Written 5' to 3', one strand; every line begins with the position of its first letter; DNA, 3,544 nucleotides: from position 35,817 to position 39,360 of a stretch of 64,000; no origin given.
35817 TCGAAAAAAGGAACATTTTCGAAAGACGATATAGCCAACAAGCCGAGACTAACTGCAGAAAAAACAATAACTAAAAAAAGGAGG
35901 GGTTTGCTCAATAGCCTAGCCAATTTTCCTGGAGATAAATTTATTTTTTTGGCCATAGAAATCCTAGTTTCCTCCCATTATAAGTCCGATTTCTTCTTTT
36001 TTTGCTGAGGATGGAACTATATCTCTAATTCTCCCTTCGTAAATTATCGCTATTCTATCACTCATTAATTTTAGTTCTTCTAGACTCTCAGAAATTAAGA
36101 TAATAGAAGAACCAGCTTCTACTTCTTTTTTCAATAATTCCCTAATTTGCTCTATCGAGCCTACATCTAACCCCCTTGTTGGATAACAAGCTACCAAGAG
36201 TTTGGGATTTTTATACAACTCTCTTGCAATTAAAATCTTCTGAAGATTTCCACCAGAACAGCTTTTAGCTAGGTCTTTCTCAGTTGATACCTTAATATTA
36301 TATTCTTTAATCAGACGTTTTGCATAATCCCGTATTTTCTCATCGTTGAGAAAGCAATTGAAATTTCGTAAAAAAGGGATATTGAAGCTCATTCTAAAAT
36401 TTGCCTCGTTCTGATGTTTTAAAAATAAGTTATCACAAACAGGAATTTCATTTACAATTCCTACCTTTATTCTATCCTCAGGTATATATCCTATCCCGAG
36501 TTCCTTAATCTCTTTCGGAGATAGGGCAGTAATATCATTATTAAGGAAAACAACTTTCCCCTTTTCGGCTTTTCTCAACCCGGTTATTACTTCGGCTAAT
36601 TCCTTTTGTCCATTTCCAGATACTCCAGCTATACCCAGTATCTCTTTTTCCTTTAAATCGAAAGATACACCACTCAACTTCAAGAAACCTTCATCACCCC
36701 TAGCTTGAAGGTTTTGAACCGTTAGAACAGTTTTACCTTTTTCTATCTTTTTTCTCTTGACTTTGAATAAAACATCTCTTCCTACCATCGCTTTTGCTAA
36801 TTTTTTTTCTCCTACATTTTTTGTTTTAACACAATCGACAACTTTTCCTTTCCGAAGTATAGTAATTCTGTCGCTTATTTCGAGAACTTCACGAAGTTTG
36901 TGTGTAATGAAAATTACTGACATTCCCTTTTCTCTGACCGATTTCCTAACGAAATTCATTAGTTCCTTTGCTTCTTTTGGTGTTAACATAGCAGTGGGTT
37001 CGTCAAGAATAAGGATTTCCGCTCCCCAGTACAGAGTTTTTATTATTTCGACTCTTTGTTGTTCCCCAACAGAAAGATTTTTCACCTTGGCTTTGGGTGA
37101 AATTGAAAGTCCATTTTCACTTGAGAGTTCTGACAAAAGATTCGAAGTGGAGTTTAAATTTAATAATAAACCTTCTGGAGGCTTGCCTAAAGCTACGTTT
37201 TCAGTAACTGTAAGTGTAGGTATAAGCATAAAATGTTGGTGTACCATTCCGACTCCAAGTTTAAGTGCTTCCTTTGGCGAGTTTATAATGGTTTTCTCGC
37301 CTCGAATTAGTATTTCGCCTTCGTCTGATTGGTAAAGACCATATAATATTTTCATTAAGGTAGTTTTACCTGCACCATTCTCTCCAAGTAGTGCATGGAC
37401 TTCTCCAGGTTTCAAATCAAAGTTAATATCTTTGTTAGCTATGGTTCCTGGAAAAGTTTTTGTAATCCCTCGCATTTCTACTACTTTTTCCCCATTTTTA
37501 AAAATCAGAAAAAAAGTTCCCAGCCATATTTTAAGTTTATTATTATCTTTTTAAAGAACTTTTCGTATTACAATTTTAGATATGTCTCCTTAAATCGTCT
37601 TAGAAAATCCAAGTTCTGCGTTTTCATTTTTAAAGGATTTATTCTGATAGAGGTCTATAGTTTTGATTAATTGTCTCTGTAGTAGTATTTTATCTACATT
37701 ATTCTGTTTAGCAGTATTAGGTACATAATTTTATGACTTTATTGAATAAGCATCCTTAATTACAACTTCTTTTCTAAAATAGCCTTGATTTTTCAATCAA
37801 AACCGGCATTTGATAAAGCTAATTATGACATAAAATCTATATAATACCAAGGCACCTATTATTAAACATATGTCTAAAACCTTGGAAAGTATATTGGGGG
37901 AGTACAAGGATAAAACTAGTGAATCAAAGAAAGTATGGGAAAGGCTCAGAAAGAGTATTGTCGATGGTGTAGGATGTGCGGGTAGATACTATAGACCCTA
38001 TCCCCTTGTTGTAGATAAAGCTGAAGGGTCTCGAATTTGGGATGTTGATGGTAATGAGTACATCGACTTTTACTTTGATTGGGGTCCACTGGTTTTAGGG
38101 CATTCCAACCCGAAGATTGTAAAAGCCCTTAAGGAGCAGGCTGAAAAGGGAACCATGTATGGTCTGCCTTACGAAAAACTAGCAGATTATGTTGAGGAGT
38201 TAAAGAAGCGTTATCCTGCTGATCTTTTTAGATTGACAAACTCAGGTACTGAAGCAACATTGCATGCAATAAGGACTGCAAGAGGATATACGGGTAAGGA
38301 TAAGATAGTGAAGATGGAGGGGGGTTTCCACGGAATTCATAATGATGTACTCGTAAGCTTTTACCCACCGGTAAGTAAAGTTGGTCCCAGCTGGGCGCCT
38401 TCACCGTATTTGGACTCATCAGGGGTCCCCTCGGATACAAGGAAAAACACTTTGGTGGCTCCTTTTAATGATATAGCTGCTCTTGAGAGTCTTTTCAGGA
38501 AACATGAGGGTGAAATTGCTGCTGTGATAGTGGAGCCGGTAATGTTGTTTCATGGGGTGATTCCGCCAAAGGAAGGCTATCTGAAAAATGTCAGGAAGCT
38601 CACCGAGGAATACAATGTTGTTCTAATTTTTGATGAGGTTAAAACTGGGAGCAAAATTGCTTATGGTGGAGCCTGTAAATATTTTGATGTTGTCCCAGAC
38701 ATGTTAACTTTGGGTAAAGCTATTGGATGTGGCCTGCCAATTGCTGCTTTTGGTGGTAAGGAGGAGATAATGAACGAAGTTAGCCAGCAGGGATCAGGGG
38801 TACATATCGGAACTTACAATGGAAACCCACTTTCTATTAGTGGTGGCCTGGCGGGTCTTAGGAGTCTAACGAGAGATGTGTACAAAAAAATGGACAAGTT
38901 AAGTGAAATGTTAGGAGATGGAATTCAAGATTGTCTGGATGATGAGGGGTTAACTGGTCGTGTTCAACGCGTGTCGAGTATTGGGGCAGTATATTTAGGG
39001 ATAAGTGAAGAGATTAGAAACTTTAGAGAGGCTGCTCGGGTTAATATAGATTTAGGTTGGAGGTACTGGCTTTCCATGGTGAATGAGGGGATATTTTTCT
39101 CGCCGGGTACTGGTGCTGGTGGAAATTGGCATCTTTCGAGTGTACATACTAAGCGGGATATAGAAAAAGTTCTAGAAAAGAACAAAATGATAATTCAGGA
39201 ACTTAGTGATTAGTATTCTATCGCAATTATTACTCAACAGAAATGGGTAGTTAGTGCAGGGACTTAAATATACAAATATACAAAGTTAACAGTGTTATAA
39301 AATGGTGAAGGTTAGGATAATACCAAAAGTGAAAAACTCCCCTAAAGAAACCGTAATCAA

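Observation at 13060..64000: ~50-kb island that reads like an undescribed anaerobic catabolic pathway for 5-substituted (amino)pyrimidines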

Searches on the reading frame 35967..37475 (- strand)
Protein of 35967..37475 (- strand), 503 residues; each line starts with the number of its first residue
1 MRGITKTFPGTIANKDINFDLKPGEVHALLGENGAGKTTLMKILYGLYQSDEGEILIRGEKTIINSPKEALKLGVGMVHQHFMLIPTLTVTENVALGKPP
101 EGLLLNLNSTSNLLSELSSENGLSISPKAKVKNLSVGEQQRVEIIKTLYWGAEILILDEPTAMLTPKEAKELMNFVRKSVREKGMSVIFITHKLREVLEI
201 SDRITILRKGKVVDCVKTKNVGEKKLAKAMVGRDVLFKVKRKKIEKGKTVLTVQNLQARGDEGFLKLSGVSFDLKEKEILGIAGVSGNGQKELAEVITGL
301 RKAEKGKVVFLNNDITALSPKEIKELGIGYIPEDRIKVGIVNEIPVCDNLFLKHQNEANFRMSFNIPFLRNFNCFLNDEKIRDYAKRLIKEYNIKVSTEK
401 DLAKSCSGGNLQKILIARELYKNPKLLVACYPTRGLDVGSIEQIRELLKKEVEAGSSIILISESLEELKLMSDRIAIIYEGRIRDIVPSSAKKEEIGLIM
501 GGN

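Call 4: search_protein_families(library=pfam, proteins=[window:35967-37475:-])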
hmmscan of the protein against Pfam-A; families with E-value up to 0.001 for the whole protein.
window:35967-37475:- (503 aa): 4 families
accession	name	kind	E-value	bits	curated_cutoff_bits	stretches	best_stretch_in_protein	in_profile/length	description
PF00005.33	ABC_tran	-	1.8e-50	171.5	25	2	15-162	2-137/137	ABC transporter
PF13304.12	AAA_21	-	1e-07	32.8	27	0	26-48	1-23/304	AAA domain, putative AbiEii toxin, Type IV TA system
PF13401.12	AAA_22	-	0.00063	20.5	27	0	28-195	9-127/130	AAA domain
PF13175.12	AAA_15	-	0.00083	19.5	32.1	0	16-74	16-80/374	AAA ATPase domain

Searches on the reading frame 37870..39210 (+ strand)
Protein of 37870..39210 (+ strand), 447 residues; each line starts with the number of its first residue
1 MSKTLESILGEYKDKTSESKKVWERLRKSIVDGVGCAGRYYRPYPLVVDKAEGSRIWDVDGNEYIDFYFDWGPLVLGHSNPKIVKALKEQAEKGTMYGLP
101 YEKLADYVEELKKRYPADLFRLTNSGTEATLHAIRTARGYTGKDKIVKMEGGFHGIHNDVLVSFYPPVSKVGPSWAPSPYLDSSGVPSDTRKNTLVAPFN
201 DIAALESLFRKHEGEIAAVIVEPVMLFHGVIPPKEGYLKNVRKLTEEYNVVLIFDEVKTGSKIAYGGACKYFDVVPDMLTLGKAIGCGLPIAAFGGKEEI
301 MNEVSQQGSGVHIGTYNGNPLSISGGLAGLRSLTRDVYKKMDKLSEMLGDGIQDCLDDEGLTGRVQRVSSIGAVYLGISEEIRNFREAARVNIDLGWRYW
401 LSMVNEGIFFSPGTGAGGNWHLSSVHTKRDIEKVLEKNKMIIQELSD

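Call 4: search_protein_families(library=pfam, proteins=[window:37870-39210:+])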
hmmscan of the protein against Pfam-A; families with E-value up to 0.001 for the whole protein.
window:37870-39210:+ (447 aa): 1 family
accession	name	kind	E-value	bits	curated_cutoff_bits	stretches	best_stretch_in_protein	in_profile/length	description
PF00202.27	Aminotran_3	-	3.6e-68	230.5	30.5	1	41-374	6-348/403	Aminotransferase class-III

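Call 10: search_protein_families(library=ncbifam, proteins=[window:37870-39210:+], max_evalue=0.00001)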
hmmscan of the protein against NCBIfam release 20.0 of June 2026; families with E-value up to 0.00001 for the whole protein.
window:37870-39210:+ (447 aa): 69 families (the best 25 are shown)
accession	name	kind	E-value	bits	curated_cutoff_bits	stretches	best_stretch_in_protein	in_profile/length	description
NF000818.0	PRK00062.1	subfamily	8.8e-119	397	398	1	16-445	3-427/429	glutamate-1-semialdehyde 2,1-aminomutase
TIGR00713.1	hemL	equivalog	8.5e-118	393.7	527.3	1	19-444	2-422/423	glutamate-1-semialdehyde 2,1-aminomutase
NF041362.1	GntE_guanitoxin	equivalog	3.1e-109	365.4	525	1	15-435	4-426/426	guanitoxin biosynthesis PLP-dependent transaminase GntE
NF009055.0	PRK12389.1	equivalog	1.5e-103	346.7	637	1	16-445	3-428/431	glutamate-1-semialdehyde 2,1-aminomutase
NF005453.0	PRK07046.1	subfamily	3.8e-65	220.2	425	1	11-445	22-451/453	transaminase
NF001864.0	PRK00615.1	equivalog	4.1e-61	206.9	706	1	44-432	35-416/433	glutamate-1-semialdehyde aminotransferase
TIGR00707.1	argD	subfamily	6.9e-54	183.1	410.05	2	197-358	155-312/381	acetylornithine/succinylornithine family transaminase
NF005993.0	PRK08117.1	subfamily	2.5e-52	178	574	1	46-356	27-343/433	aspartate aminotransferase family protein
NF004426.0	PRK05769.1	equivalog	7.6e-51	173.3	552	1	39-360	31-363/441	acetyl ornithine aminotransferase family protein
TIGR01885.1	Orn_aminotrans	equivalog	4e-50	170.7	378.4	1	37-357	12-328/402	ornithine--oxo-acid transaminase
NF004856.0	PRK06209.1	equivalog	3.2e-47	161.1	486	1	17-365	9-349/450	glutamate-1-semialdehyde 2,1-aminomutase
NF042418.1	LysJ_Th_th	equivalog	3.2e-46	158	700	1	41-336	15-295/386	[LysW]-aminoadipate semialdehyde transaminase LysJ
NF049976.1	AmadipTransam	equivalog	2.7e-45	155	650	1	44-374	14-347/416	2-aminoadipate transaminase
NF003468.0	PRK05093.1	subfamily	2.9e-44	151.4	522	1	40-332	19-300/405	acetylornithine/succinyldiaminopimelate transaminase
NF002874.0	PRK03244.1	equivalog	5.4e-44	150.6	457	1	44-355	25-322/399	acetylornithine transaminase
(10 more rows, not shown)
